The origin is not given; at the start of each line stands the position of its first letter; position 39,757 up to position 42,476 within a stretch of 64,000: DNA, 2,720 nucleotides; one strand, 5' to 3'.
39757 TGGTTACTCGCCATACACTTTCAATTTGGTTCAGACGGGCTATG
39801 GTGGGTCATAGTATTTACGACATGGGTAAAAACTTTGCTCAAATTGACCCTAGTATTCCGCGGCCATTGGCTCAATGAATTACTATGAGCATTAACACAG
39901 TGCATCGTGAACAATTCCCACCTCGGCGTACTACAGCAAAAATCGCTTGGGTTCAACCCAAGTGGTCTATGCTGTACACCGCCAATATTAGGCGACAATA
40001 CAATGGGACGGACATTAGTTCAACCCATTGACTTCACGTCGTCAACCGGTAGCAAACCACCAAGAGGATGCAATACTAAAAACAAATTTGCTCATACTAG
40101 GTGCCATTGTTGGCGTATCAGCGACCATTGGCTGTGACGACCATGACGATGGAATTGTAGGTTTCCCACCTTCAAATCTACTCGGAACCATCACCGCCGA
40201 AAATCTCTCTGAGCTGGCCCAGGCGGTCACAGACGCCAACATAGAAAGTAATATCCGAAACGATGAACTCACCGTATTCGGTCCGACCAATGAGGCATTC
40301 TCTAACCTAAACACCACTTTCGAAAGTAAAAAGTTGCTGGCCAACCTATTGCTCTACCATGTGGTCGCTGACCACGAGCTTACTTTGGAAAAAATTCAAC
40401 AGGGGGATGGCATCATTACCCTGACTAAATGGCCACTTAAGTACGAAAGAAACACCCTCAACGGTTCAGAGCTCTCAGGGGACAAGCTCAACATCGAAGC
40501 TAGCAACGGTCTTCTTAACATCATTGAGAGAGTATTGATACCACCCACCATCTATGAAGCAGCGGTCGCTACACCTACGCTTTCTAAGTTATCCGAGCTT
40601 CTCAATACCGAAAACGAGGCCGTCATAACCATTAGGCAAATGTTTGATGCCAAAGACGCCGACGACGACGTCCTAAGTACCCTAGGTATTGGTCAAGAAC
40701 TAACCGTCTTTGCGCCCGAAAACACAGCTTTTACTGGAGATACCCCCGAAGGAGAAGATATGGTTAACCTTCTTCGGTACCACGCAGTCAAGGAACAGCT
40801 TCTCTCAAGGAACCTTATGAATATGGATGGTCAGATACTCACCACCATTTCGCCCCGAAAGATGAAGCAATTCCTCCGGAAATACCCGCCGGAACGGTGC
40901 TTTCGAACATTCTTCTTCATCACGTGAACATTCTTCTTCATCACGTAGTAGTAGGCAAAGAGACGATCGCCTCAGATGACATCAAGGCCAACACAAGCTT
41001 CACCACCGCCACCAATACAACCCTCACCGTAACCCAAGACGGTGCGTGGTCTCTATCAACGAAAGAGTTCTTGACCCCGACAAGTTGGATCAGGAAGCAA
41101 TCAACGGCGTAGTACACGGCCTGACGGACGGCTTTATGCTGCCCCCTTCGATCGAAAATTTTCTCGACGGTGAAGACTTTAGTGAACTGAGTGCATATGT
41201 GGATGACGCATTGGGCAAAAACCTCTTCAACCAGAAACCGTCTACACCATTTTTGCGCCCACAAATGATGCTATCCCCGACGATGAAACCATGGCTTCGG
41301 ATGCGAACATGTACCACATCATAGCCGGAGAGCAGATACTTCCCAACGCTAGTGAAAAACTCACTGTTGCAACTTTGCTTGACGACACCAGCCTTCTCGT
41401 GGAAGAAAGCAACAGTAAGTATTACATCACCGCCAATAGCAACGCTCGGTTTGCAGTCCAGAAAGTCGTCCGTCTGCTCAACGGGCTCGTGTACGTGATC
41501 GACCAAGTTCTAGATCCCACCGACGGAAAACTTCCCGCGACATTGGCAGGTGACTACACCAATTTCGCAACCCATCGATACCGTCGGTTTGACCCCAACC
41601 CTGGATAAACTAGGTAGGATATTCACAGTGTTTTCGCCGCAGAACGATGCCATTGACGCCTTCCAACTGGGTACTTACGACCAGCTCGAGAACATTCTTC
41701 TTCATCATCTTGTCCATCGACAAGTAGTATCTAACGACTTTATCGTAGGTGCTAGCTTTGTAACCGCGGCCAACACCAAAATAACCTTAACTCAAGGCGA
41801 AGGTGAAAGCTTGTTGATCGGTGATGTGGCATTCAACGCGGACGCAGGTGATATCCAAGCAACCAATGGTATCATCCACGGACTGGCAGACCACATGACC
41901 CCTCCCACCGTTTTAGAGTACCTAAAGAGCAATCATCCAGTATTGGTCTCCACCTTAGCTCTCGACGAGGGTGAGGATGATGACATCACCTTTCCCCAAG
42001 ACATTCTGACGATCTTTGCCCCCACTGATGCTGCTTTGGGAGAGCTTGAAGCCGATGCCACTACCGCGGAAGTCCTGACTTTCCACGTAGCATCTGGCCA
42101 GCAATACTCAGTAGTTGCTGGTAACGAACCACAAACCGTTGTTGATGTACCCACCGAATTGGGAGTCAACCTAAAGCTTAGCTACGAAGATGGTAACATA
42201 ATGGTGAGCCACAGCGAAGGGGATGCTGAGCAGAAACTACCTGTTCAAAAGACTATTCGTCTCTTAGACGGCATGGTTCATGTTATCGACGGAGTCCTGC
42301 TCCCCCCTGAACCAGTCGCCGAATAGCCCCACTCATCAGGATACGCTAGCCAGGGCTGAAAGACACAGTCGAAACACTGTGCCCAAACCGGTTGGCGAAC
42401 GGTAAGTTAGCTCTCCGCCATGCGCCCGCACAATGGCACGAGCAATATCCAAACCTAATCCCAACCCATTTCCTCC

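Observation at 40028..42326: Multi-FAS1 (fasciclin) gene fragmented by at least 4 frameshifts, with an in-frame 21-bp perfect duplication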

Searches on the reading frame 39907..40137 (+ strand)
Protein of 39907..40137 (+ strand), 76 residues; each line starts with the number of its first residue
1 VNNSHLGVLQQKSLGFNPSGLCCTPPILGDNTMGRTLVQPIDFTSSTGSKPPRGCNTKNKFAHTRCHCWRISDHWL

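Call 53: search_protein_families(library=pfam, proteins=[window:39907-40137:+], max_evalue=0.1)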
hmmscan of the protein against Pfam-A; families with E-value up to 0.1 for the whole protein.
window:39907-40137:+ (76 aa): 0 families

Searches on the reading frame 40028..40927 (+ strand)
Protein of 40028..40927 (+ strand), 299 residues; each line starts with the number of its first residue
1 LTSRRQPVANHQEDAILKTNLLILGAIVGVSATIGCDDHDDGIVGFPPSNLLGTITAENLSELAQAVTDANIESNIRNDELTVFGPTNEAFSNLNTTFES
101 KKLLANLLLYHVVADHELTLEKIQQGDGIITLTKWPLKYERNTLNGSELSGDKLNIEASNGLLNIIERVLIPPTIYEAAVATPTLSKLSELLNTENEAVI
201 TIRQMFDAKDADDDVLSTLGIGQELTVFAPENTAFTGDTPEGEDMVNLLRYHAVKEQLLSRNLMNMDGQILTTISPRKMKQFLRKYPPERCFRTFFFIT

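Call 6: search_protein_families(library=pfam, proteins=[window:40028-40927:+], max_evalue=0.1)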
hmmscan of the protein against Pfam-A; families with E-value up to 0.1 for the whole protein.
window:40028-40927:+ (299 aa): 2 families
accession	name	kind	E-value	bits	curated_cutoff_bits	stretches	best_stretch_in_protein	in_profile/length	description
PF02469.27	Fasciclin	-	3.2e-26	92.4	22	2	59-172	2-123/123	Fasciclin domain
PF15249.11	GLTSCR1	-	0.076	13.9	28.2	0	93-128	9-45/102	Conserved region of unknown function on GLTSCR protein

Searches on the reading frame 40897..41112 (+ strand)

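Call 6: search_protein_families(library=pfam, proteins=[window:40897-41112:+], max_evalue=0.1)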
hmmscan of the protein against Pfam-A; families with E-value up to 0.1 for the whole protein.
window:40897-41112:+ (71 aa): 1 family
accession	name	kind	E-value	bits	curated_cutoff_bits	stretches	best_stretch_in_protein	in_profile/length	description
PF02469.27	Fasciclin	-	0.022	15.4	22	1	10-48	55-91/123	Fasciclin domain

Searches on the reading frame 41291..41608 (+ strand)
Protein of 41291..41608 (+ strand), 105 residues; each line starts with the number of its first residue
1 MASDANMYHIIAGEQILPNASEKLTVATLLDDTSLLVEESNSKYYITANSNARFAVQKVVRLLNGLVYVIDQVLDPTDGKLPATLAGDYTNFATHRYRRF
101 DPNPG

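Call 6: search_protein_families(library=pfam, proteins=[window:41291-41608:+], max_evalue=0.1)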
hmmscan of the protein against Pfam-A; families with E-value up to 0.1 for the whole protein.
window:41291-41608:+ (105 aa): 1 family
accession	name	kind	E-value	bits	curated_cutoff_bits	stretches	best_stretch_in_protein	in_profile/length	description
PF02469.27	Fasciclin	-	9.2e-06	26.3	22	1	7-76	59-123/123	Fasciclin domain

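Call 17: find_encoding_contigs(protein=window:41291-41608:+, flank=10000, max_places=10)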
Protein window:41291-41608:+ (105 aa): 1 contig read that carries it; 1 place shown.
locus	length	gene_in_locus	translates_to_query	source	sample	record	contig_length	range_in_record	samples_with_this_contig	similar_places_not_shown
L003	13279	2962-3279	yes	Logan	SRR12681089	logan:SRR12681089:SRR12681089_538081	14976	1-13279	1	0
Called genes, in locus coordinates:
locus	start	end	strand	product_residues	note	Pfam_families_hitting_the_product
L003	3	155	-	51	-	?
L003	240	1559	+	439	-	PF01554:MatE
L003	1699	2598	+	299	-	PF02469:Fasciclin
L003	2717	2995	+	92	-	-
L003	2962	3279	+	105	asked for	PF02469:Fasciclin (weak)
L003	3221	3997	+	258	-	PF02469:Fasciclin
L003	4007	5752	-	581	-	PF16697:Yop-YscD_cpl, PF00498:FHA, PF01590:GAF, PF13185:GAF_2, PF02518:HATPase_c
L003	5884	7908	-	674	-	PF13948:DUF4215, PF13415:Beta-prop_FBX42, PF24981:Beta-prop_ATRN-LZTR1, PF24996:NANM (faint), PF24681:Kelch_KLHDC2_KLHL20_DRC7, PF01344:Kelch_1 (weak), PF13415:Beta-prop_FBX42, PF24681:Kelch_KLHDC2_KLHL20_DRC7, +3 more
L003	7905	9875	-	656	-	-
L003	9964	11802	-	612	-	PF01636:APH (faint), PF00069:Pkinase, PF07714:PK_Tyr_Ser-Thr, PF03109:ABC1 (weak), PF17667:Pkinase_fungal (faint)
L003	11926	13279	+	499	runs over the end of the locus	PF02518:HATPase_c, PF13589:HATPase_c_3 (weak), PF00072:Response_reg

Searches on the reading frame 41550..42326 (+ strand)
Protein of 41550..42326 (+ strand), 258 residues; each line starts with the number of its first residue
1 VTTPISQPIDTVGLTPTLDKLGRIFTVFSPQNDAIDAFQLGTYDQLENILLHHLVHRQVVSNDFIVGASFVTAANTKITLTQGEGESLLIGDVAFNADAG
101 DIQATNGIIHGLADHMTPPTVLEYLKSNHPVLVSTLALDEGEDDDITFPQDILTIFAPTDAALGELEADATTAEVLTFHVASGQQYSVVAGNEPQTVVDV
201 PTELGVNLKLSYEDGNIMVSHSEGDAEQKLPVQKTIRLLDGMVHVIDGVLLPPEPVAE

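Call 6: search_protein_families(library=pfam, proteins=[window:41550-42326:+], max_evalue=0.1)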
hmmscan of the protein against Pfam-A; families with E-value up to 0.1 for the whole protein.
window:41550-42326:+ (258 aa): 1 family
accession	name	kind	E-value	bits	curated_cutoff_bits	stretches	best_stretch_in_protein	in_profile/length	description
PF02469.27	Fasciclin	-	5.5e-25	88.4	22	2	9-117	10-122/123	Fasciclin domain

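Call 10: find_encoding_contigs(protein=window:41550-42326:+, flank=10000)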
Protein window:41550-42326:+ (258 aa): 1 contig read that carries it; 1 place shown.
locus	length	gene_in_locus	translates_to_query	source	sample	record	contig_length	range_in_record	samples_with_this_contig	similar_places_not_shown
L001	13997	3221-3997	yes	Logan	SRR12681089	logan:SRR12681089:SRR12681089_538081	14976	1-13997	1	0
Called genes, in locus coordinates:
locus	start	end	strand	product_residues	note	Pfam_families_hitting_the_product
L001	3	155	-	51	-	?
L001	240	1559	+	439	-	PF01554:MatE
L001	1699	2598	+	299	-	PF02469:Fasciclin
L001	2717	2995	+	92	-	-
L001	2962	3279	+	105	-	PF02469:Fasciclin (weak)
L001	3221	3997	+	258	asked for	PF02469:Fasciclin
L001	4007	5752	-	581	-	PF16697:Yop-YscD_cpl, PF00498:FHA, PF01590:GAF, PF13185:GAF_2, PF02518:HATPase_c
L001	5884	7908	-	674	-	PF13948:DUF4215, PF13415:Beta-prop_FBX42, PF24981:Beta-prop_ATRN-LZTR1, PF24996:NANM (faint), PF24681:Kelch_KLHDC2_KLHL20_DRC7, PF01344:Kelch_1 (weak), PF13415:Beta-prop_FBX42, PF24681:Kelch_KLHDC2_KLHL20_DRC7, +3 more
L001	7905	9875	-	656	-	-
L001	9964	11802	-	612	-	PF01636:APH (faint), PF00069:Pkinase, PF07714:PK_Tyr_Ser-Thr, PF03109:ABC1 (weak), PF17667:Pkinase_fungal (faint)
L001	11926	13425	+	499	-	PF02518:HATPase_c, PF13589:HATPase_c_3 (weak), PF00072:Response_reg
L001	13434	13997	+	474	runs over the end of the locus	PF01225:Mur_ligase, PF08245:Mur_ligase_M, PF02875:Mur_ligase_C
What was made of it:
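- Tried and rejected: Exact-protein look-ups of ORF4 and ORF5 found only the one Logan contig (calls 10, 17).
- The second assembly might come from the same reads (call 10).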

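Call 46: list_cluster_members(proteins=[P0121, window:41550-42326:+, window:40028-40927:+, window:38551-39888:+])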
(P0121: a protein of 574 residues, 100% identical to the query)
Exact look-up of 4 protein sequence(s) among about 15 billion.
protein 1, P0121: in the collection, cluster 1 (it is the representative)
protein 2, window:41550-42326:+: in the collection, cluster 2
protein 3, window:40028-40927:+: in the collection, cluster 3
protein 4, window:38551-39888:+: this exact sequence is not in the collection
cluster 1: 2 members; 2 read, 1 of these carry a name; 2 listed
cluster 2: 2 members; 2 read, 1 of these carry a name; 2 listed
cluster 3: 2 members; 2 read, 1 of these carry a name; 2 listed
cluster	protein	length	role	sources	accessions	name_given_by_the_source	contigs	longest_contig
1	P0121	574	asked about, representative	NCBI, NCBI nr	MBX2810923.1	MAG: FHA domain-containing protein [Myxococcales bacterium] | FHA domain-containing protein [Myxococcales bacterium]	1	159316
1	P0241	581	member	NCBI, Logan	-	-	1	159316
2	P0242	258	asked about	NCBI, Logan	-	-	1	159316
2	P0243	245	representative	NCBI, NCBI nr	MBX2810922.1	MAG: fasciclin domain-containing protein [Myxococcales bacterium] | fasciclin domain-containing protein [Myxococcales bacterium]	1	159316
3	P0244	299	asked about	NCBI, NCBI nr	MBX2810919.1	MAG: fasciclin domain-containing protein [Myxococcales bacterium] | fasciclin domain-containing protein [Myxococcales bacterium]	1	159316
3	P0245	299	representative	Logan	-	-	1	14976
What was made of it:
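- Closest known: Ordinary bacterial pseudogenes formed by indels in dispensable surface-protein genes. Different: Nothing notable, other than that the lesions are all indel-type with no nonsense substitution, and that the record annotates the fragments as separate proteins (call 46).
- GenBank and the Logan gene calls list them as separate proteins (calls 10, 46).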
